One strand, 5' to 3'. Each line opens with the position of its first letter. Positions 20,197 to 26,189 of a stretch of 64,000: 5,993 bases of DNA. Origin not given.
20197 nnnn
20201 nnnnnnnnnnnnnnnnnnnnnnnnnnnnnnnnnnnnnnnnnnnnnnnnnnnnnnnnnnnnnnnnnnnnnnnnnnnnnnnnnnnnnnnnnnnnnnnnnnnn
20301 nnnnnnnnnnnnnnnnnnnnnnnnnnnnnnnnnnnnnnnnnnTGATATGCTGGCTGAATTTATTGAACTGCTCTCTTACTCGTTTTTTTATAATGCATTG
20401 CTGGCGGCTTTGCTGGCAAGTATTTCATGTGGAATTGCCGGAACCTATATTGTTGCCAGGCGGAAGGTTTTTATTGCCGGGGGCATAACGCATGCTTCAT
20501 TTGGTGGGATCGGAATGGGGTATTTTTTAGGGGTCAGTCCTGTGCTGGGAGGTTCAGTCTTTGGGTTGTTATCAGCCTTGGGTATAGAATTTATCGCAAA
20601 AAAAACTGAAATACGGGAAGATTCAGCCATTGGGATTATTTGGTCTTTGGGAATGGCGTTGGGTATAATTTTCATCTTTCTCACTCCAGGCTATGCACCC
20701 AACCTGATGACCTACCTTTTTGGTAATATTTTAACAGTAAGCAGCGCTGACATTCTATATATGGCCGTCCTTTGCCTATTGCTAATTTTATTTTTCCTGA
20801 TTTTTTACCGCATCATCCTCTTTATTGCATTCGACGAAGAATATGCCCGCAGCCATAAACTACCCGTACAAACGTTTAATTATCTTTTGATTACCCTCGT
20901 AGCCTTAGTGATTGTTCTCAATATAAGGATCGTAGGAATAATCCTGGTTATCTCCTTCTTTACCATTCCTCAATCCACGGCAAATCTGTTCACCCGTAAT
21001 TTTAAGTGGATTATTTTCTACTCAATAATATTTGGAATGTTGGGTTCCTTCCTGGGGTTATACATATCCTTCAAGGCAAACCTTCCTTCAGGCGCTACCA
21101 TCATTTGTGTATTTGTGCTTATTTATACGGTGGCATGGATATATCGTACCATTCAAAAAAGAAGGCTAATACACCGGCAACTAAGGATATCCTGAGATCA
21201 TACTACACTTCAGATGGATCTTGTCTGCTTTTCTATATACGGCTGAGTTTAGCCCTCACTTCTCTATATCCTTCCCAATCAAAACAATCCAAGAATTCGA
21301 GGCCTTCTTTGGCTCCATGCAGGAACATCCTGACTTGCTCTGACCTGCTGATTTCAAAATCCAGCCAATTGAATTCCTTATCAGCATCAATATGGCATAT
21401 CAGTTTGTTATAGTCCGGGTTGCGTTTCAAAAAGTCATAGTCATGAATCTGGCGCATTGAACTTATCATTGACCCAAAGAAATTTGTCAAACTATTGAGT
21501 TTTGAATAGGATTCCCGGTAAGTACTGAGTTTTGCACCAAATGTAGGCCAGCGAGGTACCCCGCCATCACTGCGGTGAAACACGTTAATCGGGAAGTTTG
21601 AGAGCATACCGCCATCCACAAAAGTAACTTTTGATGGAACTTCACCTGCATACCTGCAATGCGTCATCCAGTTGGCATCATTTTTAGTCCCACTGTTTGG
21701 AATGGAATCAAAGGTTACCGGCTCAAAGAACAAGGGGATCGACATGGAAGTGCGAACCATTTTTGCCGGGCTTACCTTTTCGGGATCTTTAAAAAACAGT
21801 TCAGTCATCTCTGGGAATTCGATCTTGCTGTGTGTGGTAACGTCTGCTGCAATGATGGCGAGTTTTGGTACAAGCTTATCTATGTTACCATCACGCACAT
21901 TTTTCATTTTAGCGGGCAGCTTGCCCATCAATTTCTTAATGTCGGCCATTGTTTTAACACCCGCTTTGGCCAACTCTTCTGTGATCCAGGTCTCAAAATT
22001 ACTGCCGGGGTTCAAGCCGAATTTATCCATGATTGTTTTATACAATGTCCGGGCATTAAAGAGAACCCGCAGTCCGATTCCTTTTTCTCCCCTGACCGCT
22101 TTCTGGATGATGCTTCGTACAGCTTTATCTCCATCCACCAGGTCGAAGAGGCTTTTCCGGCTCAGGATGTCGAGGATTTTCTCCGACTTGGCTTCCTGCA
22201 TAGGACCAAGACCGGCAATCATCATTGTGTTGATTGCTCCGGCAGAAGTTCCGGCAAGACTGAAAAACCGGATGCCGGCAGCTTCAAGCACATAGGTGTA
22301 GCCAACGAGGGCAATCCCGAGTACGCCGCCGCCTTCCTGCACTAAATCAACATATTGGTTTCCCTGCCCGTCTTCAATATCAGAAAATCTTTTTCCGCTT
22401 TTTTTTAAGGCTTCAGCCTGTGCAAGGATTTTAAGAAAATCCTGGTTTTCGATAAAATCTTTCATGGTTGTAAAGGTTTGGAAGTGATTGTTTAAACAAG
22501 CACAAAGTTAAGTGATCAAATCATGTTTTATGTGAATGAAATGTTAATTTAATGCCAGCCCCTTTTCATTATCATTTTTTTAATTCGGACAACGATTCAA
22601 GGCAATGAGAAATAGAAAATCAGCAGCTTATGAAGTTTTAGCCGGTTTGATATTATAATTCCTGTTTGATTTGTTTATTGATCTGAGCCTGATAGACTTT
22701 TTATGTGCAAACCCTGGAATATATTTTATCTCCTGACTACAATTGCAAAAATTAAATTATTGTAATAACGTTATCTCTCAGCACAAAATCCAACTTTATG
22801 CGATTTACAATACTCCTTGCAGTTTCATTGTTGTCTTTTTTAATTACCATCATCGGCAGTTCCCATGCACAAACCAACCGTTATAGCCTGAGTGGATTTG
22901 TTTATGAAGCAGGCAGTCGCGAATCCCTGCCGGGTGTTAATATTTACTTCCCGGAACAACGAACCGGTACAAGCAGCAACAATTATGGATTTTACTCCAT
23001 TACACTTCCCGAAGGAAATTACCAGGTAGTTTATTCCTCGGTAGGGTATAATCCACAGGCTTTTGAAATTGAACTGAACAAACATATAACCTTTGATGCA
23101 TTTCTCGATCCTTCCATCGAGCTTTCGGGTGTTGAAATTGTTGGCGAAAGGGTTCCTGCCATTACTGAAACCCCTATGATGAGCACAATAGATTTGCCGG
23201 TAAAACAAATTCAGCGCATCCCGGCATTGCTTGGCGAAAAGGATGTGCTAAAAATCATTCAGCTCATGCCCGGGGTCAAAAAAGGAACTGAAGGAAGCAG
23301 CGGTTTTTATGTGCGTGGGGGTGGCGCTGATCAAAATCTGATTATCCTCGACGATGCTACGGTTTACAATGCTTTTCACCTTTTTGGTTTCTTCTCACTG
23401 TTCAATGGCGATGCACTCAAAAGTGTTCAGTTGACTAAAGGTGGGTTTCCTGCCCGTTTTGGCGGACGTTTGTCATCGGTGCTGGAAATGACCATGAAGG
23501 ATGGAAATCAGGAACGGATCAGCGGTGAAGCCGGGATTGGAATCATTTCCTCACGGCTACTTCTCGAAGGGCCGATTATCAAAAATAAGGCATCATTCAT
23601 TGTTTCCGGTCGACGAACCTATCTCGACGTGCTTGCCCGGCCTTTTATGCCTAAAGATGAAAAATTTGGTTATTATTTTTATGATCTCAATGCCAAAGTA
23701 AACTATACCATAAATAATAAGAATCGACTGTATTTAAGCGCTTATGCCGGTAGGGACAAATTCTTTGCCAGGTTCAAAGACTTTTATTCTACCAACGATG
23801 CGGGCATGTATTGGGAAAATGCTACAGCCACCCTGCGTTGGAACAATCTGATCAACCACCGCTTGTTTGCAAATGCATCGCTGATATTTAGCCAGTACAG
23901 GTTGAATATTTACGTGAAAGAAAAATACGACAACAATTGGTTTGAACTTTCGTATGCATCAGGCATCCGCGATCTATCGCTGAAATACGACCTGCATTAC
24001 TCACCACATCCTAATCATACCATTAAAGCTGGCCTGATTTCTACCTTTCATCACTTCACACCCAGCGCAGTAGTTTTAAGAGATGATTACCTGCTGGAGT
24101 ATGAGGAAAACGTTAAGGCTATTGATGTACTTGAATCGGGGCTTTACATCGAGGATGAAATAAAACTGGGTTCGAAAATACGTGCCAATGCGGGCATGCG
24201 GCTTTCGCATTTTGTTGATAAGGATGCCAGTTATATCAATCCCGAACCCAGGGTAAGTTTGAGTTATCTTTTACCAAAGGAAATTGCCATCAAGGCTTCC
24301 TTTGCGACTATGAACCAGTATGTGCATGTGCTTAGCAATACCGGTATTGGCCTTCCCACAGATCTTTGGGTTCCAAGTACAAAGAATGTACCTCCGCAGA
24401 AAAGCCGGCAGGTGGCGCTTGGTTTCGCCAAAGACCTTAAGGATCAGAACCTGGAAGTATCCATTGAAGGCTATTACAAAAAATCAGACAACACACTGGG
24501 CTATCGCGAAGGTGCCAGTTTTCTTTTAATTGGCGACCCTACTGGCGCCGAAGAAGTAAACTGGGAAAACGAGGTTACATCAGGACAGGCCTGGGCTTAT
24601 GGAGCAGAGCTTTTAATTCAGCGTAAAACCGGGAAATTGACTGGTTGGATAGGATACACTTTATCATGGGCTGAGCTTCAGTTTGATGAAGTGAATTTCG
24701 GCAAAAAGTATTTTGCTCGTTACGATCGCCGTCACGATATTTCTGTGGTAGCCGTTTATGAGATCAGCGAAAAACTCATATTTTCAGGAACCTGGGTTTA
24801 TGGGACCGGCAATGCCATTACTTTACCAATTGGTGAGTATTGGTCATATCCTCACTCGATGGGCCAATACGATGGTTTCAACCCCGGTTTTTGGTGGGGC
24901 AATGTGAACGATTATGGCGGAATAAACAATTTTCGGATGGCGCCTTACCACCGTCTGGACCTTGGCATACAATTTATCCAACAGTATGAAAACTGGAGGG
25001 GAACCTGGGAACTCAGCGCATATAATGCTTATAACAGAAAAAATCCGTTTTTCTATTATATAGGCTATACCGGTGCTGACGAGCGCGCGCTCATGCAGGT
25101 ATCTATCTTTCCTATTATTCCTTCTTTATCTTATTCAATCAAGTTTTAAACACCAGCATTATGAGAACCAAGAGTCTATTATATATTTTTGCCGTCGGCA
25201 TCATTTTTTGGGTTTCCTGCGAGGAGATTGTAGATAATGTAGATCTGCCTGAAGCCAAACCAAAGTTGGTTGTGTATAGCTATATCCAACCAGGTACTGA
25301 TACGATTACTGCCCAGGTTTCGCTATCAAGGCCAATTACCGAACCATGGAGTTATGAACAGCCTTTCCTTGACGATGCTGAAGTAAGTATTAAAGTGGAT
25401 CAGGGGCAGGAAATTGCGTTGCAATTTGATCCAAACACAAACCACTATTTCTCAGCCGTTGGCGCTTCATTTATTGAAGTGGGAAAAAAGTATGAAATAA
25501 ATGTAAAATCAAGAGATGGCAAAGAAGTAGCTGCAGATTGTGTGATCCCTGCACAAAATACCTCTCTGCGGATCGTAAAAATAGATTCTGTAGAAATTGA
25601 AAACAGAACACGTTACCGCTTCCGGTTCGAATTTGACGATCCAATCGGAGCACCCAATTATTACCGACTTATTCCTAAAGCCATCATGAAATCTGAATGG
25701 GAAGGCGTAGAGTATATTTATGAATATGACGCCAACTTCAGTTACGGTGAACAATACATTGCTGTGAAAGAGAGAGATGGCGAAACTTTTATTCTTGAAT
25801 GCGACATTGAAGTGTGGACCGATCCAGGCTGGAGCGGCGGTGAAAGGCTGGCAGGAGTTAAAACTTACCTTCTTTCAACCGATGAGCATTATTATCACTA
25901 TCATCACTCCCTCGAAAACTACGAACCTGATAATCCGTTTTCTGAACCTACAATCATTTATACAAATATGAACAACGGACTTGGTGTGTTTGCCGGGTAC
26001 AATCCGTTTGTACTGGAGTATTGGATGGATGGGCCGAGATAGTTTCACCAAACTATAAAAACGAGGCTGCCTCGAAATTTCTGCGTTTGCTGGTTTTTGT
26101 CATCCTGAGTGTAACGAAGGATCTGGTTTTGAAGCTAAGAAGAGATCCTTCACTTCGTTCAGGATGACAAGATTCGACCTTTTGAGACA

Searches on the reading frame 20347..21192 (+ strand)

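Call 68: search_protein_families(library=pfam, proteins=[window:20347-21192:+], max_evalue=0.00001)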
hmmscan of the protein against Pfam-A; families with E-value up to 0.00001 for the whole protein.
window:20347-21192:+ (282 aa): 2 families
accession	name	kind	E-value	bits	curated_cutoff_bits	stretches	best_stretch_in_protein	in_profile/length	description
PF00950.22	ABC-3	-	9.3e-74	248.6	20.1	1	10-266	1-257/258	ABC 3 transport family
PF01032.23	FecCD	-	1e-06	28.5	26.5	1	65-250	102-295/311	FecCD transport family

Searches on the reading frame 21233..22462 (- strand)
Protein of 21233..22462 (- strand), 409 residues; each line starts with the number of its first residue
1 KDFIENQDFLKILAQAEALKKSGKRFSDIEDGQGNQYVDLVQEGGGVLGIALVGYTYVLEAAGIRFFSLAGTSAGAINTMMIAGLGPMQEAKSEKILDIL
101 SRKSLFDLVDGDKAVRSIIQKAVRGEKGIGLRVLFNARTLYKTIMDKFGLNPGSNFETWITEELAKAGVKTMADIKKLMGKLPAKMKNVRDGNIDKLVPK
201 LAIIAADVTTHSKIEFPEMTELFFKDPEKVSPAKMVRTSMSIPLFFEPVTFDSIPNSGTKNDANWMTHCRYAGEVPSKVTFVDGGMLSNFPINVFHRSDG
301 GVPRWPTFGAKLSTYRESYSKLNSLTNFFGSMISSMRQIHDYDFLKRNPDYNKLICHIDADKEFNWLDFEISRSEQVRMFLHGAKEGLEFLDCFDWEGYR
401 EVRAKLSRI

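Call 68: search_protein_families(library=pfam, proteins=[window:21233-22462:-], max_evalue=0.00001)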
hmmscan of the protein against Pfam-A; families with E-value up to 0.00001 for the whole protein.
window:21233-22462:- (409 aa): 1 family
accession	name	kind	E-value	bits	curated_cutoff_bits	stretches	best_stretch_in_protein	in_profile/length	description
PF01734.28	Patatin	-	9.7e-22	78.5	27.7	1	40-295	1-190/191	Patatin-like phospholipase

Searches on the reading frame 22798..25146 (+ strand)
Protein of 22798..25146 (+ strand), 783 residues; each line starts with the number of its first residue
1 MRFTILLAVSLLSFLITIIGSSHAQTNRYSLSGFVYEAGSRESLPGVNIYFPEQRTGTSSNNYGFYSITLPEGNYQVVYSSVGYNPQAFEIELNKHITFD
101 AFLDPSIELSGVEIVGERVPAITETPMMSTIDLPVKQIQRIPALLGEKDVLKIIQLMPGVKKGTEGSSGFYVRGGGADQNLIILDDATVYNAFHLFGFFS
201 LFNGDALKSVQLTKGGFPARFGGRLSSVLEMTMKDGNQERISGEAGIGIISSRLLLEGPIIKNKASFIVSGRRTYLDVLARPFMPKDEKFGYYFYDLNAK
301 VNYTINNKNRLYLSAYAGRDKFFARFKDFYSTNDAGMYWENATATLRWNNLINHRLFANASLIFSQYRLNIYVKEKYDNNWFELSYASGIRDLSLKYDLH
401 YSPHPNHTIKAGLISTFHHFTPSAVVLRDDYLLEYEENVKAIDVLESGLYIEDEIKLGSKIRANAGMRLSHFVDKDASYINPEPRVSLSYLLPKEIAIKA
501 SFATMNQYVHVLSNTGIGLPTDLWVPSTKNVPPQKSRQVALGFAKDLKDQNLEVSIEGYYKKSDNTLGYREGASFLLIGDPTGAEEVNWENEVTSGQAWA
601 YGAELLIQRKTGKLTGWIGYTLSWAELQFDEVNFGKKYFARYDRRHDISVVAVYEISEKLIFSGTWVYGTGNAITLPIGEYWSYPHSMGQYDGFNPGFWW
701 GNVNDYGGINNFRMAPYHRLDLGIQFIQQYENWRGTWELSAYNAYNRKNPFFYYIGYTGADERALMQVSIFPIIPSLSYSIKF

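Call 68: search_protein_families(library=pfam, proteins=[window:22798-25146:+], max_evalue=0.00001)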
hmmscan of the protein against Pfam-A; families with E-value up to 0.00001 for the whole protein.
window:22798-25146:+ (783 aa): 3 families
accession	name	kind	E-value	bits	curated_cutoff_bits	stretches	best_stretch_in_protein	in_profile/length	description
PF13715.12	CarbopepD_reg_2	-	8e-15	55.1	32.2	1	31-100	1-71/88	CarboxypepD_reg-like domain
PF13620.12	CarboxypepD_reg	-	1.9e-08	35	32.3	1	30-94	1-70/82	Carboxypeptidase regulatory-like domain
PF07715.20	Plug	-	5.7e-08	33.7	23.9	1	146-224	21-102/107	TonB-dependent Receptor Plug Domain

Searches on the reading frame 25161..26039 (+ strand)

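Call 68: search_protein_families(library=pfam, proteins=[window:25161-26039:+], max_evalue=0.00001)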
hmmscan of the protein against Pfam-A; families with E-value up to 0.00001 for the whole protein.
window:25161-26039:+ (293 aa): 1 family
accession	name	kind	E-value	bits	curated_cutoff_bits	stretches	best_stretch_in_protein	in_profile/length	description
PF14054.11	DUF4249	-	1.6e-35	123.4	28.5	1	27-281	6-264/269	Domain of unknown function (DUF4249)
